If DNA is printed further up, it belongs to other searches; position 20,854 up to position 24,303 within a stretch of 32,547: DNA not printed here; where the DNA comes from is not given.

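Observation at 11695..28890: Compact DPA/Emb arabinan cluster with non-canonical partners: candidate undescribed envelope glycoconjugate pathway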

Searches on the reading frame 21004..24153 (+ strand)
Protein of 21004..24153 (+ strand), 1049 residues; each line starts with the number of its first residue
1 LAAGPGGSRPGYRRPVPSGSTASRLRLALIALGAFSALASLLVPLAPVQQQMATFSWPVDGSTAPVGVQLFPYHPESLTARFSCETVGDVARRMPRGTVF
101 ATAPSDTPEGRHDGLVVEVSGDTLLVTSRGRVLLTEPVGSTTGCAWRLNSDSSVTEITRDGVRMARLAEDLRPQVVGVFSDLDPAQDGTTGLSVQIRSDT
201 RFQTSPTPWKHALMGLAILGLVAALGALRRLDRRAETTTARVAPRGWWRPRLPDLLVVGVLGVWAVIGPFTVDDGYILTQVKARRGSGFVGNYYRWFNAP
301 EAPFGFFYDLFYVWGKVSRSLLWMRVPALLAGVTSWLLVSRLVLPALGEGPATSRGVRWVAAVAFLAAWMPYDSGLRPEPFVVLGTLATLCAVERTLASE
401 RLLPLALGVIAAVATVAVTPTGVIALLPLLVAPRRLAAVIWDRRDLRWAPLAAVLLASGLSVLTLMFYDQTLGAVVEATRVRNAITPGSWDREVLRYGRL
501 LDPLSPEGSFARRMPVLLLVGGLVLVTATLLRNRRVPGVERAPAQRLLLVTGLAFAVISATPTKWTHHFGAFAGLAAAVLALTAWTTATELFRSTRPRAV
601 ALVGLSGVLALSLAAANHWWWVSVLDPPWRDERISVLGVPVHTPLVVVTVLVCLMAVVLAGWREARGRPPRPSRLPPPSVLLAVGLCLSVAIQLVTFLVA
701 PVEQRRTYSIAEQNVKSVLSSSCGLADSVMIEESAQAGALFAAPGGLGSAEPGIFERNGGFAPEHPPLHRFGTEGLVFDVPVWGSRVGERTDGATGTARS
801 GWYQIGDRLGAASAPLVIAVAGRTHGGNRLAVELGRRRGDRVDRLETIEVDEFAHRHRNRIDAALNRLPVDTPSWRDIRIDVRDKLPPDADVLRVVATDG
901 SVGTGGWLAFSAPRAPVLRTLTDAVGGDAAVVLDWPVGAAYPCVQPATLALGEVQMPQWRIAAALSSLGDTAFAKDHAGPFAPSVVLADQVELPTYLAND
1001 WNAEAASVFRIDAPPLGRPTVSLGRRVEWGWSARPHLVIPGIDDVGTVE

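Call 7: search_protein_families(library=pfam, proteins=[window:21004-24153:+], max_evalue=0.01)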
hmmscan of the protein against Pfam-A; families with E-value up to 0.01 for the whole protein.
window:21004-24153:+ (1049 aa): 3 families
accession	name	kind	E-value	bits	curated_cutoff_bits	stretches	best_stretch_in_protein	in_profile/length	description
PF04602.18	Arabinose_trans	-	3.6e-151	504.6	25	1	205-659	1-456/459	Mycobacterial cell wall arabinan synthesis protein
PF14896.12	Arabino_trans_C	-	8.8e-47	160.4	25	2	779-1031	132-378/385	EmbC C-terminal domain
PF17689.8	Arabino_trans_N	-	4.3e-31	108.6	25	1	49-201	1-156/156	Arabinosyltransferase concanavalin like domain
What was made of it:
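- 21004..24153 (+): Single Emb-type (GT53) arabinofuranosyltransferase. PF04602 505 bits, PF17689 and PF14896 (call 7).
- Checked: A single Emb, 21004-24153: Arabinose_trans 505 bits plus the N and C domains (call 7).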

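Call 9: search_protein_families(library=ncbifam, proteins=[window:21004-24153:+], max_evalue=0.01)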
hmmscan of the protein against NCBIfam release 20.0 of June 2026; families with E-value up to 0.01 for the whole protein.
window:21004-24153:+ (1049 aa): 0 families

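Call 11: find_related_loci(query=window:21004-24153:+, collection=genome_contigs, flank=10000)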
Query window:21004-24153:+ (1049 aa) in genome_contigs; peptide patterns used: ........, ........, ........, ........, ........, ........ (x = any residue, [..] = any of these).
224 stretches matched a pattern; 172 encode a relative of the query (tblastn E <= 1e-3); the best 80 are kept; 80 distinct loci.
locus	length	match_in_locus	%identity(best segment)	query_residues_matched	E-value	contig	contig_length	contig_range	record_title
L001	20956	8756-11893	67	7-1049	0e+0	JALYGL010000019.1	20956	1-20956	MAG: Actinomycetota bacterium isolate GDC bin10 SD1469-71_k127_614348, whole genome shotgun sequence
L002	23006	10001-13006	51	22-1044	0e+0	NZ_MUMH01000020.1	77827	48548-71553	Allokutzneria sp. NRRL B-24872 NRRL_B-24872_contig_20, whole genome shotgun sequence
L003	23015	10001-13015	52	24-1044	0e+0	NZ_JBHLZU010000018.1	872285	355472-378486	Allokutzneria oryzae strain TBRC 7907 GCM70008131_61, whole genome shotgun sequence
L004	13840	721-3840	38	25-1031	0e+0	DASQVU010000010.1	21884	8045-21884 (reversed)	MAG TPA_asm: Pseudonocardiaceae bacterium isolate SMAG_U10995 k141_124806, whole genome shotgun sequence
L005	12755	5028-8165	40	5-1031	3e-177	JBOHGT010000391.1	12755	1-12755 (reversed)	MAG: Pseudonocardiaceae bacterium isolate SC-S_metawrap_bin.115 k127_2591277, whole genome shotgun sequence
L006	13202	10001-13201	38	5-1024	4e-176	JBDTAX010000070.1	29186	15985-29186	MAG: Pseudonocardiaceae bacterium isolate cluster2_bin.119 k127_5480941, whole genome shotgun sequence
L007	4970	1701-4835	38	25-1031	8e-179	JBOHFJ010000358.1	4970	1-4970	MAG: Pseudonocardiaceae bacterium isolate SE1533_metabat2.bin.3_sub NODE_885_length_4970_cov_1.732191, whole genome shot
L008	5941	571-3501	40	42-1012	2e-175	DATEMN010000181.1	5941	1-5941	MAG TPA_asm: Pseudonocardiaceae bacterium isolate SMAG_U8943 k141_677966, whole genome shotgun sequence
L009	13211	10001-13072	38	44-1031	8e-171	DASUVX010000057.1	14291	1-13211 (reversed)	MAG TPA_asm: Pseudonocardiaceae bacterium isolate SMAG_U1826 k141_693613, whole genome shotgun sequence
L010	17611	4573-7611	38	44-1031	3e-169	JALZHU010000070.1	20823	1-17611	MAG: Actinomycetota bacterium isolate SON bin10 SC8834_NODE_88_length_20823_cov_1.897033, whole genome shotgun sequence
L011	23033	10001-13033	38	44-1031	1e-168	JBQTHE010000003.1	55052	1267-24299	MAG: Pseudonocardiales bacterium isolate SAW190 c_000000261548, whole genome shotgun sequence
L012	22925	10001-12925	38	31-1012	8e-168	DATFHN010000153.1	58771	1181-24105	MAG TPA_asm: Pseudonocardiaceae bacterium isolate SMAG_U8690 k141_1505946, whole genome shotgun sequence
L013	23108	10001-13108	39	24-1031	8e-168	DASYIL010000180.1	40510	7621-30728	MAG TPA_asm: Pseudonocardiaceae bacterium isolate SMAG_U4266 k141_4540001, whole genome shotgun sequence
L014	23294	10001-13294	36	8-1030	2e-167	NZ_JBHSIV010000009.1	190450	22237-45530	Actinomycetospora atypica strain CGMCC 4.7093 spades_K_default_9, whole genome shotgun sequence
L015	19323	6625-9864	36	24-1030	3e-167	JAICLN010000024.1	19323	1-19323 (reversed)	MAG: Actinomycetospora sp. isolate GZL_HY_2_bin.147 k141_2436209_length_19323_cov_9.0000, whole genome shotgun sequence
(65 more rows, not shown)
